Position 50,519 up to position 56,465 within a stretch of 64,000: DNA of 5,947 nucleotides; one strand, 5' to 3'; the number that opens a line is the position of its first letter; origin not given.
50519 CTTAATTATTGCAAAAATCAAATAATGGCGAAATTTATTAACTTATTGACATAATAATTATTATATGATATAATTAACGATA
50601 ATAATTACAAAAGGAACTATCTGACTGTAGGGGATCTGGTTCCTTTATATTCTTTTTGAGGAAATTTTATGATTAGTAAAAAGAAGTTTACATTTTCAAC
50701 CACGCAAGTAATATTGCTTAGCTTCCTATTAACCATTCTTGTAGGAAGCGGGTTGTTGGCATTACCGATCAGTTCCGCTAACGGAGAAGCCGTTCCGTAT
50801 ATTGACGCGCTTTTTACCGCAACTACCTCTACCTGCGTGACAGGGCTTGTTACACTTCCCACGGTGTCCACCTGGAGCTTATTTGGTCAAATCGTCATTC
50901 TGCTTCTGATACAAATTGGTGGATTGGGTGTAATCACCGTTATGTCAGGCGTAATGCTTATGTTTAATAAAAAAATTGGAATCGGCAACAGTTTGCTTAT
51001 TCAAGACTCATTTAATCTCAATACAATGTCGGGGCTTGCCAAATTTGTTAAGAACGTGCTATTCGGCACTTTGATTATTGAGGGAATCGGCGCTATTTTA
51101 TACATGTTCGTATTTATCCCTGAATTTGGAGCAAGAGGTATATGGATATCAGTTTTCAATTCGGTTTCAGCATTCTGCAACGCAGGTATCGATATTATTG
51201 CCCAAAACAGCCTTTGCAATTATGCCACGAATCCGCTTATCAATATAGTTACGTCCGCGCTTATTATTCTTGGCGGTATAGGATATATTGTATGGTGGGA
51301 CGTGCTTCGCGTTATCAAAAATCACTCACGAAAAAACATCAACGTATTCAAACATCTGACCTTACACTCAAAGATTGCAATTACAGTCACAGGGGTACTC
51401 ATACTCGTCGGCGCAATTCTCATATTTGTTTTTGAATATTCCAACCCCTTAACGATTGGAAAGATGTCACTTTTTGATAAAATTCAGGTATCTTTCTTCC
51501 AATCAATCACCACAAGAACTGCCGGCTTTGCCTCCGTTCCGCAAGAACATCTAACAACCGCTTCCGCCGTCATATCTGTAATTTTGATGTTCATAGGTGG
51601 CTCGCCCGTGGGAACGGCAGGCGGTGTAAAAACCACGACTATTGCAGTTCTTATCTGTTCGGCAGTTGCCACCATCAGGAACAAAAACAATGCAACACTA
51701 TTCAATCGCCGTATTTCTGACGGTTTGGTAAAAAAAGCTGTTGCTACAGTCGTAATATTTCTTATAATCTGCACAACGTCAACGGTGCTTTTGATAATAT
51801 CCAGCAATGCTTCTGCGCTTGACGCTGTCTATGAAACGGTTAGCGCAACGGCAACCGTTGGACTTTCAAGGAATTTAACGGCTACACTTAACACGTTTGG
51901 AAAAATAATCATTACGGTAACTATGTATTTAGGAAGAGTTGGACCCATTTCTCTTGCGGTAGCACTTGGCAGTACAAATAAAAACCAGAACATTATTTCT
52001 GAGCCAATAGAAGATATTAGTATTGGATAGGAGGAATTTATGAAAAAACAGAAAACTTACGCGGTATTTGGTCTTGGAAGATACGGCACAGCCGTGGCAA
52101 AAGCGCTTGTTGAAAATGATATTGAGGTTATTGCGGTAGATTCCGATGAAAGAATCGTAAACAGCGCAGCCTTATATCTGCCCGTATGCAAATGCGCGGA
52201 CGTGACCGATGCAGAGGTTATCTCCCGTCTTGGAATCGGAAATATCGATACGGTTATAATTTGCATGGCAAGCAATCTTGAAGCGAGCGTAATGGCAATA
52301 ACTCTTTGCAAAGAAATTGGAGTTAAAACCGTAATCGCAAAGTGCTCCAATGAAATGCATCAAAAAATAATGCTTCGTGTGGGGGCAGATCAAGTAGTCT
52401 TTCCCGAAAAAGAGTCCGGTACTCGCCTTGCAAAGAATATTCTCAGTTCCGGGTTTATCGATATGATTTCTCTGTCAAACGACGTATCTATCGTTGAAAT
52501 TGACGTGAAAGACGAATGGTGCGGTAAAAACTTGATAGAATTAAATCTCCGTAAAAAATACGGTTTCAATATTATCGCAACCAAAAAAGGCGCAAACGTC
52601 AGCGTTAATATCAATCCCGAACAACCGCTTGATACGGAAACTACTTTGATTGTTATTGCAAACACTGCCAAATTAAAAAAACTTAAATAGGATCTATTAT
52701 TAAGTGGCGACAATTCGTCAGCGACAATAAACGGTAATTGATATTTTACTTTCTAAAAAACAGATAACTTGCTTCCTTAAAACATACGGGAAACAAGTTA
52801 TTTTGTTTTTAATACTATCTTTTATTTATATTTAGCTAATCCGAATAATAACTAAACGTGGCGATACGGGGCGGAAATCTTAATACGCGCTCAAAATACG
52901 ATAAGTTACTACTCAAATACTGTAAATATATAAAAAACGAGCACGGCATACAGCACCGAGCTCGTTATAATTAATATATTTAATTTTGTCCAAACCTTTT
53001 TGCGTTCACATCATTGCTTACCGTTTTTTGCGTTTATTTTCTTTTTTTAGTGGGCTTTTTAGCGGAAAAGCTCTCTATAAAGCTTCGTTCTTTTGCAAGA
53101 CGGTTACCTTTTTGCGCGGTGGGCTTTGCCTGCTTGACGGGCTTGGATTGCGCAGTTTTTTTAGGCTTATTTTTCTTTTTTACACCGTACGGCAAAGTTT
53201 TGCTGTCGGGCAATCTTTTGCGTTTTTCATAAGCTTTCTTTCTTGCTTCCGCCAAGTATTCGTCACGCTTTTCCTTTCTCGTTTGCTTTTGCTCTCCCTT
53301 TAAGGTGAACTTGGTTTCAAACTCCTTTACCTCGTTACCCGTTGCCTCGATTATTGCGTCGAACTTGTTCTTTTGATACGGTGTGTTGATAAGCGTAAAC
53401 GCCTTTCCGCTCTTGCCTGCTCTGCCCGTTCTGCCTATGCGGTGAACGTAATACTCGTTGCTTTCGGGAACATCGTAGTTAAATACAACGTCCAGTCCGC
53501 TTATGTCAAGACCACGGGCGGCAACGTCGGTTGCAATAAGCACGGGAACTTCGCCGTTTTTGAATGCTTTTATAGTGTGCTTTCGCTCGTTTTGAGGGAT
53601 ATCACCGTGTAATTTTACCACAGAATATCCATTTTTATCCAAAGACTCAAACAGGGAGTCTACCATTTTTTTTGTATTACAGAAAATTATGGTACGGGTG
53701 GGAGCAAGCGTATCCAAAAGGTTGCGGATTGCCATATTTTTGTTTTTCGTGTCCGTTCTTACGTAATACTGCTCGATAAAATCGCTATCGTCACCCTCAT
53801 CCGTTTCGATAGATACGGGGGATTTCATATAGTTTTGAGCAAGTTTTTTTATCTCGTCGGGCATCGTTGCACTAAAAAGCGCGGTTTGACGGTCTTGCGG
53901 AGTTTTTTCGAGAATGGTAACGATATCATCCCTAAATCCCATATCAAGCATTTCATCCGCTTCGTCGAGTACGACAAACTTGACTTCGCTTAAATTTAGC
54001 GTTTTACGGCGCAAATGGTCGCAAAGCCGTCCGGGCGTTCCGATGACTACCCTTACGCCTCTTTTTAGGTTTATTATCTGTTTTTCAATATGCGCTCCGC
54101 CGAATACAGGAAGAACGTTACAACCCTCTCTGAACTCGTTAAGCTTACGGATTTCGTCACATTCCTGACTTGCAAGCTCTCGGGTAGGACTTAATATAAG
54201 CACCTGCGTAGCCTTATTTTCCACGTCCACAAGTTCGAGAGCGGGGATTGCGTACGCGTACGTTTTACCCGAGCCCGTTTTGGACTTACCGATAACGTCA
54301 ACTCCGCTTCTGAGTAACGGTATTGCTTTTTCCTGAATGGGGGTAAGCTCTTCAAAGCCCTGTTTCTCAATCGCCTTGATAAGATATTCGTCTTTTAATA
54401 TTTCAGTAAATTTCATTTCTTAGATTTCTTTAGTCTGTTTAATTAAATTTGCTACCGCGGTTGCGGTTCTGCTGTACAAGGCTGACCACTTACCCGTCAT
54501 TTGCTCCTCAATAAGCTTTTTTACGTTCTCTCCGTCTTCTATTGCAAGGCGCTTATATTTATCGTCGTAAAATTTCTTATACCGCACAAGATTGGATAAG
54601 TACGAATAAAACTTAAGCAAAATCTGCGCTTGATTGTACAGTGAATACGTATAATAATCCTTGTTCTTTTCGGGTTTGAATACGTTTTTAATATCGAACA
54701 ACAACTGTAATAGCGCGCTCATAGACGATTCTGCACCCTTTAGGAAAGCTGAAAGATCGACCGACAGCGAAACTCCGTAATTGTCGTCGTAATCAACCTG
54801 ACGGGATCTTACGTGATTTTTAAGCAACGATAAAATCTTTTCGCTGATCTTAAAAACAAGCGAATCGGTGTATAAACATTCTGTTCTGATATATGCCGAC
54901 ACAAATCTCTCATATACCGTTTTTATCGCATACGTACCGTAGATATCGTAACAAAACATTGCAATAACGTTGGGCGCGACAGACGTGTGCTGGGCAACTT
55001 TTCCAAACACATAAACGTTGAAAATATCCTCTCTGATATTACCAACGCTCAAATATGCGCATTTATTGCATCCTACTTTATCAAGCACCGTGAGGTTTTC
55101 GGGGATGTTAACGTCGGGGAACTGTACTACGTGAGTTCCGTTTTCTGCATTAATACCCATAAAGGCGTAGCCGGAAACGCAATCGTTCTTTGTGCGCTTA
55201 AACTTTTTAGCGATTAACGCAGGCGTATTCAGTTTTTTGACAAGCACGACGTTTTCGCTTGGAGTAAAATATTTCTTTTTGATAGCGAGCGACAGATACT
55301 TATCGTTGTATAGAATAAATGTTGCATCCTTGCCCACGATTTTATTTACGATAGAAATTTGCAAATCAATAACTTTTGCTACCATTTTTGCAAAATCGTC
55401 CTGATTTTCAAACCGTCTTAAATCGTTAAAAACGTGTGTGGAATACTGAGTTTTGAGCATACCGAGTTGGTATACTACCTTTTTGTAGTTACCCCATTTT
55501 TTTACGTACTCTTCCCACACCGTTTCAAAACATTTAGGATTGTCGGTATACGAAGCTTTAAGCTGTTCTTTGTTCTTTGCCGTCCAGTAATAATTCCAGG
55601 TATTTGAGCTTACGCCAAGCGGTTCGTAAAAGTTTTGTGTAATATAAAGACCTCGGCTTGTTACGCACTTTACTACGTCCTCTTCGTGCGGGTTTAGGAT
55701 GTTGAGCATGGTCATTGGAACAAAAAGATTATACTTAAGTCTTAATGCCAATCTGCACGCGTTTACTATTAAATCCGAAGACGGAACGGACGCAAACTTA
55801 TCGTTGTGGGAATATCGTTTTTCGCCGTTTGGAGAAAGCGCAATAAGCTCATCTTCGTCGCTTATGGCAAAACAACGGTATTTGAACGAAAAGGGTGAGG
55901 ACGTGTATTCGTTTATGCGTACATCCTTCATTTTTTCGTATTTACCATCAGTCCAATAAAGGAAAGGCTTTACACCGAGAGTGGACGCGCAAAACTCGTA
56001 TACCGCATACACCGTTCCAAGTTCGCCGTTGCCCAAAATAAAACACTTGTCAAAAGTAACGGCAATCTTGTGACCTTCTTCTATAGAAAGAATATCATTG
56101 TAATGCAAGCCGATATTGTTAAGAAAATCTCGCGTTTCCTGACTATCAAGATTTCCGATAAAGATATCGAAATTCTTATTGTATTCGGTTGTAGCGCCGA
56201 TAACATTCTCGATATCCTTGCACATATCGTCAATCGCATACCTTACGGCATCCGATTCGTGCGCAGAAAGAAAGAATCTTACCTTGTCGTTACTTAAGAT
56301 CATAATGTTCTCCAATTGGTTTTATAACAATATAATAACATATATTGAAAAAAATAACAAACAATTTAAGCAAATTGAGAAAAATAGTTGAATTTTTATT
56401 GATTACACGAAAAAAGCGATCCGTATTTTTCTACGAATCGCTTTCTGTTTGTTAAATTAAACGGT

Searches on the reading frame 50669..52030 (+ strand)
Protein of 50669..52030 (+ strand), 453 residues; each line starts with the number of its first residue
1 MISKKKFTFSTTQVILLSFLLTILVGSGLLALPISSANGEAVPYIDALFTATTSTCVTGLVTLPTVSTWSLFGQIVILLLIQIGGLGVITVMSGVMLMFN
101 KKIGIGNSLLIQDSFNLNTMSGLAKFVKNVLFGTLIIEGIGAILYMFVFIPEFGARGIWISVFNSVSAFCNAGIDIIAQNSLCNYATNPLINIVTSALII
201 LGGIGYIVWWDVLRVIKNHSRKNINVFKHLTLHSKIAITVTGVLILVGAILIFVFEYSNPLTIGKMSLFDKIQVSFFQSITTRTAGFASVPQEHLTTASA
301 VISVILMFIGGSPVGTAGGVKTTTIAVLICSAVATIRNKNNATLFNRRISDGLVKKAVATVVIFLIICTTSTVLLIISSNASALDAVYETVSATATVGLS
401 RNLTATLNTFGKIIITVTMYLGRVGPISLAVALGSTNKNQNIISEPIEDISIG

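Call 55: search_protein_families(library=pfam, proteins=[window:50669-52030:+], max_evalue=0.000001)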
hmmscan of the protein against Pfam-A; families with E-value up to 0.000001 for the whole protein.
window:50669-52030:+ (453 aa): 1 family
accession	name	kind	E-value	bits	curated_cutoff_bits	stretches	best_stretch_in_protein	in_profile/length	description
PF02386.22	TrkH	-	6.6e-50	170.4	27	1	36-432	56-489/502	Cation transport protein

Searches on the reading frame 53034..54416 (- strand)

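Call 55: search_protein_families(library=pfam, proteins=[window:53034-54416:-], max_evalue=0.000001)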
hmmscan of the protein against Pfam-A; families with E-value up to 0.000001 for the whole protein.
window:53034-54416:- (460 aa): 2 families
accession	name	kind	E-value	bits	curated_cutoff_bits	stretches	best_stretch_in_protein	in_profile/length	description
PF00270.35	DEAD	-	4.6e-52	176.6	26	1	25-191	1-166/167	DEAD/DEAH box helicase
PF00271.37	Helicase_C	-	1.7e-36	125.3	23.5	1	226-334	2-110/110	Helicase conserved C-terminal domain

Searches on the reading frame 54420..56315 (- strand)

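Call 55: search_protein_families(library=pfam, proteins=[window:54420-56315:-], max_evalue=0.000001)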
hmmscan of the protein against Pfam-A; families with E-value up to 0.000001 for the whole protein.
window:54420-56315:- (631 aa): 1 family
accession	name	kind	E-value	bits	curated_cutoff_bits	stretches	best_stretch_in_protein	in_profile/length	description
PF15979.11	Glyco_hydro_115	-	6e-17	62.6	27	1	143-338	5-181/335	Glycosyl hydrolase family 115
